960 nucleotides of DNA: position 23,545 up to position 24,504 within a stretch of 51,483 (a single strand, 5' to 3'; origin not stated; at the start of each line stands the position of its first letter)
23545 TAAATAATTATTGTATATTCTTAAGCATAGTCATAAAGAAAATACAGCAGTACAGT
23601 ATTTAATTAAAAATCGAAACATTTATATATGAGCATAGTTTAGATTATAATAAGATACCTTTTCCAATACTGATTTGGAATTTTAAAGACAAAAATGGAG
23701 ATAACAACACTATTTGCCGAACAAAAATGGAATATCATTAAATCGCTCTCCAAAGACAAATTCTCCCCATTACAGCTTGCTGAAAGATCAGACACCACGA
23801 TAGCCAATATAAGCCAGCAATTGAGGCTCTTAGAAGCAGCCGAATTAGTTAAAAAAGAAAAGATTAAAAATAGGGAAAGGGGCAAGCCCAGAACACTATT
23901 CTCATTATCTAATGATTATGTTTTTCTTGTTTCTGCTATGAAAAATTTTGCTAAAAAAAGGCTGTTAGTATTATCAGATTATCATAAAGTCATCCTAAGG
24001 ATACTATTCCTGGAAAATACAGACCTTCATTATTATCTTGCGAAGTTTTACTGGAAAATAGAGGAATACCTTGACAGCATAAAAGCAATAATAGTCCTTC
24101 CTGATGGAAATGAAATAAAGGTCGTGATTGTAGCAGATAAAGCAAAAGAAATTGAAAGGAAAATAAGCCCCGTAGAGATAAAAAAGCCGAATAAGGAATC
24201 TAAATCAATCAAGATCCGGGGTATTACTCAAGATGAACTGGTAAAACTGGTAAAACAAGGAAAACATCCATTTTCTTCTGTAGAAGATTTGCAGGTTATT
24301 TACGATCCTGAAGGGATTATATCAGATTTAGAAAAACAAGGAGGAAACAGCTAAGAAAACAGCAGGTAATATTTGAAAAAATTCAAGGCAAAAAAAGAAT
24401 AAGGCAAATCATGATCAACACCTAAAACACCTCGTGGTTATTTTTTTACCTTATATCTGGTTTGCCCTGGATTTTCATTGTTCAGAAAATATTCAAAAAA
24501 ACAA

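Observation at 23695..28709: Duplicated three-gene cassette (ArsR-like regulator / secreted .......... protein / N-anchored beta-rich protein), second copy decaying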

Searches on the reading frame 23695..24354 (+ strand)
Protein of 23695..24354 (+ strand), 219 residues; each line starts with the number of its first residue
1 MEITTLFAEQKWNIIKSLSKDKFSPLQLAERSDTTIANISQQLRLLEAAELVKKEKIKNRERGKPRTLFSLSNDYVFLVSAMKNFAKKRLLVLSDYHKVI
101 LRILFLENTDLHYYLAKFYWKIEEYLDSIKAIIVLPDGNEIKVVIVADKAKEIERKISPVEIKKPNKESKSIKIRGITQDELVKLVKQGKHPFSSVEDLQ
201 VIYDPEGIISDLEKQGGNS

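Call 4: search_protein_families(library=pfam, proteins=[window:23695-24354:+], max_evalue=1)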
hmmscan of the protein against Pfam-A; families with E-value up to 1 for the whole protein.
window:23695-24354:+ (219 aa): 7 families
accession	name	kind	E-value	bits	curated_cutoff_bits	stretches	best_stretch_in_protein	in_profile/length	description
PF12840.13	HTH_20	-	5.7e-05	23.4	27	1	14-54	9-50/51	Helix-turn-helix domain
PF13601.12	HTH_34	-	0.0012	19.4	27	1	19-71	11-61/80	Winged helix DNA-binding domain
PF25212.1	HVO_A0114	-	0.0013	18.9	27.6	1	4-59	17-73/84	HVO_A0114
PF01022.26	HTH_5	-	0.0025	18.1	22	1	12-54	5-47/47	Bacterial regulatory protein, arsR family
PF01047.28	MarR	-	0.013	15.8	24.6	1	27-59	22-54/59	MarR family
PF24662.1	DUF7650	-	0.017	15.6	27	1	62-104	40-82/89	Domain of unknown function (DUF7650)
PF12802.13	MarR_2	-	0.087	13.4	27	1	24-56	22-54/61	MarR family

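Call 28: search_protein_families(library=ncbifam, proteins=[window:23695-24354:+], max_evalue=1)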
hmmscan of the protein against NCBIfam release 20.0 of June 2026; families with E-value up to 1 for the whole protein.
window:23695-24354:+ (219 aa): 10 families
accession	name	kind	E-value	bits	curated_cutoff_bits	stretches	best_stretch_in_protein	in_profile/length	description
NF033788.1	HTH_metalloreg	subfamily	4.7e-07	29.5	55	1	9-56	11-59/77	metalloregulator ArsR/SmtB family transcription factor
NF033789.1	repress_SdpR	subfamily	0.00013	21.8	100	1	10-59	9-58/79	autorepressor SdpR family transcription factor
NF040939.2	trans_reg_lrs14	equivalog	0.00089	19.3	90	1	14-72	26-86/103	Lrs14 family HTH-type transcriptional regulator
TIGR02337.1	HpaR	equivalog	0.0011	18.7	121.2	1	8-83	27-100/130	homoprotocatechuate degradation operon regulator HpaR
NF053606.1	Sta1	subfamily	0.0036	17.4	80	1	12-71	23-83/100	Sta1 family transcriptional regulator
NF053756.1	MreA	equivalog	0.0057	16.5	100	1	27-83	36-92/110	MreA family transcriptional regulator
NF053755.1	MsvR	equivalog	0.017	14.8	220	1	9-89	13-90/236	transcriptional factor MsvR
TIGR02702.1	SufR_cyano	equivalog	0.021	14.5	178.8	1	13-74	5-67/208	iron-sulfur cluster biosynthesis transcriptional regulator SufR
NF003349.0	PRK04375.1-2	equivalog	0.12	11.5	246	1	36-81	258-304/318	heme o synthase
NF045707.1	Dbac_1936_reg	equivalog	0.18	11.9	115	0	8-75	16-77/99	ArsR/SmtB-type metalloregulator TsoR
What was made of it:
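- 23695..24354 (+): reg1: ArsR-type winged-helix regulator (residues ~5-75) plus an unassigned ~140-aa C-terminal domain. NCBIfam HTH_metalloreg matches at 4.7e-7, below the cut-off (call 28).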

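Call 65: search_protein_families(library=phrogs, proteins=[window:23695-24354:+], max_evalue=0.01)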
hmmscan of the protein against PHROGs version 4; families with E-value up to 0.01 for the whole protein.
window:23695-24354:+ (219 aa): 1 family
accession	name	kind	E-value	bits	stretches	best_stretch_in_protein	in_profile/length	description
phrog_2030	-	transcription regulation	0.0092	16.7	0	9-62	17-66/202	transcriptional regulator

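Call 69: search_solved_structures(query=window:23695-24354:+, max_evalue=1)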
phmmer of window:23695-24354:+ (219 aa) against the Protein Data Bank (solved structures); distinct sequences matched with E-value up to 1: 1.
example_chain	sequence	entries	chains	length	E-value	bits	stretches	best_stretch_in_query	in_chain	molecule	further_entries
2lvs_A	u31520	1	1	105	0.75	12.7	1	12-62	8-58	Putative uncharacterized protein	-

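Call 77: search_solved_structures(query=A6, max_evalue=1)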
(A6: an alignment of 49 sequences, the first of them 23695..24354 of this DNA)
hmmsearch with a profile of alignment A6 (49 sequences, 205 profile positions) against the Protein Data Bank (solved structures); distinct sequences matched with E-value up to 1: 25.
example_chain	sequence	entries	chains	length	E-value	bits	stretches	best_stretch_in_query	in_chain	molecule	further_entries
6cda_A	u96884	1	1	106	9.7e-06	28.7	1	12-58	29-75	ArsR family transcriptional regulator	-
1r1u_A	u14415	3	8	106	1.4e-05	28.2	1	13-58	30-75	repressor protein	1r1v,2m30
2kjb_A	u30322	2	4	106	1.4e-05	28.1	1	13-58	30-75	CzrA protein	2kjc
4ggg_A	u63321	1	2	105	1.5e-05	28.1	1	13-58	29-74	Repressor protein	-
6cdb_A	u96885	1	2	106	2e-05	27.7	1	13-58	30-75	ArsR family transcriptional regulator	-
2oqg_A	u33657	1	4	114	0.00092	22.2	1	6-58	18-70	Possible transcriptional regulator, ArsR family protein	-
13ct_A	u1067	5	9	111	0.0016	21.5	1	9-56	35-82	Transcriptional regulator, ArsR family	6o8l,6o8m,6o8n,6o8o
6o8k_A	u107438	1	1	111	0.0016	21.5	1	9-56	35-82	Transcriptional regulator, ArsR family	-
2p4w_A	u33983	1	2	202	0.0034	20.4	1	9-80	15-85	Transcriptional regulatory protein arsR family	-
6cmv_A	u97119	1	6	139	0.0055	19.7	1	27-75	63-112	Transcriptional regulator Lrs14-like protein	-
2lkp_A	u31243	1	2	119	0.019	17.9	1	4-56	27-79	HTH-type transcriptional regulator NmtR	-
5yhz_A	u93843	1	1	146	0.02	17.9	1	7-92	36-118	Zinc transport transcriptional regulator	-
5yhx_A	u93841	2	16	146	0.025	17.6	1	7-92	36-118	Zinc transport transcriptional regulator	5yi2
9t6t_A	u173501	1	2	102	0.051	16.5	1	20-58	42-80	Lmo1102 protein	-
9t6r_A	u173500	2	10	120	0.061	16.3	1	20-58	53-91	Lmo1102 protein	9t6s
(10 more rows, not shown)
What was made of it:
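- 23695..24354 (+): Family profile hits ArsR/CzrA structures at E 1e-5 (call 77).
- On ArsR/SmtB family transcription factor (regulator): The family profile hits ArsR/CzrA structures at E 1e-5 (call 77).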

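Call 78: search_protein_families(library=pfam, alignment_id=A6, max_evalue=0.01)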
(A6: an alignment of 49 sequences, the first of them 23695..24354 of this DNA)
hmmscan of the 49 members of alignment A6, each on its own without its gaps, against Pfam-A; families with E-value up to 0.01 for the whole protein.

A. member 1, window:23695-24354:+ (219 aa): 4 families
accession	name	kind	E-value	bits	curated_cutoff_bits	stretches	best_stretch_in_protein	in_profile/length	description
PF12840.13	HTH_20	-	5.7e-05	23.4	27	1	14-54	9-50/51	Helix-turn-helix domain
PF13601.12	HTH_34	-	0.0012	19.4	27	1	19-71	11-61/80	Winged helix DNA-binding domain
PF25212.1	HVO_A0114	-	0.0013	18.9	27.6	1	4-59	17-73/84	HVO_A0114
PF01022.26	HTH_5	-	0.0025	18.1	22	1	12-54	5-47/47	Bacterial regulatory protein, arsR family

B. families by the number of members that match (of 49 scanned): 22 families
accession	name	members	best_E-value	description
PF01022.26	HTH_5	47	8.1e-09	Bacterial regulatory protein, arsR family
PF25212.1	HVO_A0114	45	3.3e-07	HVO_A0114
PF12840.13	HTH_20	43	3.8e-09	Helix-turn-helix domain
PF12802.13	MarR_2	26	6.3e-07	MarR family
PF01047.28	MarR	26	1.3e-05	MarR family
PF13601.12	HTH_34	24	4.1e-07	Winged helix DNA-binding domain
PF13412.12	HTH_24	17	1.4e-05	Winged helix-turn-helix DNA-binding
PF17782.7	DprA_WH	10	8.8e-07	DprA winged helix domain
PF08100.18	Dimerisation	5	0.00028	O-methyltransferase dimerisation domain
PF13545.12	HTH_Crp_2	3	0.00056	Crp-like helix-turn-helix domain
PF08279.18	HTH_11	3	0.00098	HTH domain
PF03551.20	PadR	3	0.002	Transcriptional regulator PadR-like family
PF25213.1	HVO_A0261_N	2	3.8e-06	HVO_A0261 N-terminal domain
PF01371.25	Trp_repressor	1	0.00098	Trp repressor protein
PF20462.4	DUF6715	1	0.0022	Domain of unknown function (DUF6715)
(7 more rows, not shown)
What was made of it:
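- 23695..24354 (+): 47 of 49 family members hit Pfam HTH_5 (call 78).
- On ArsR/SmtB family transcription factor (regulator): 47 of 49 members hit Pfam HTH_5 at 0.01 or better (call 78).
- Closest known: ArsR/SmtB winged-helix repressors. Same: The N-terminal ~70 residues match the ArsR wHTH at profile level (calls 77, 78).
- The ArsR-type wHTH is confirmed at profile level (calls 77, 78).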
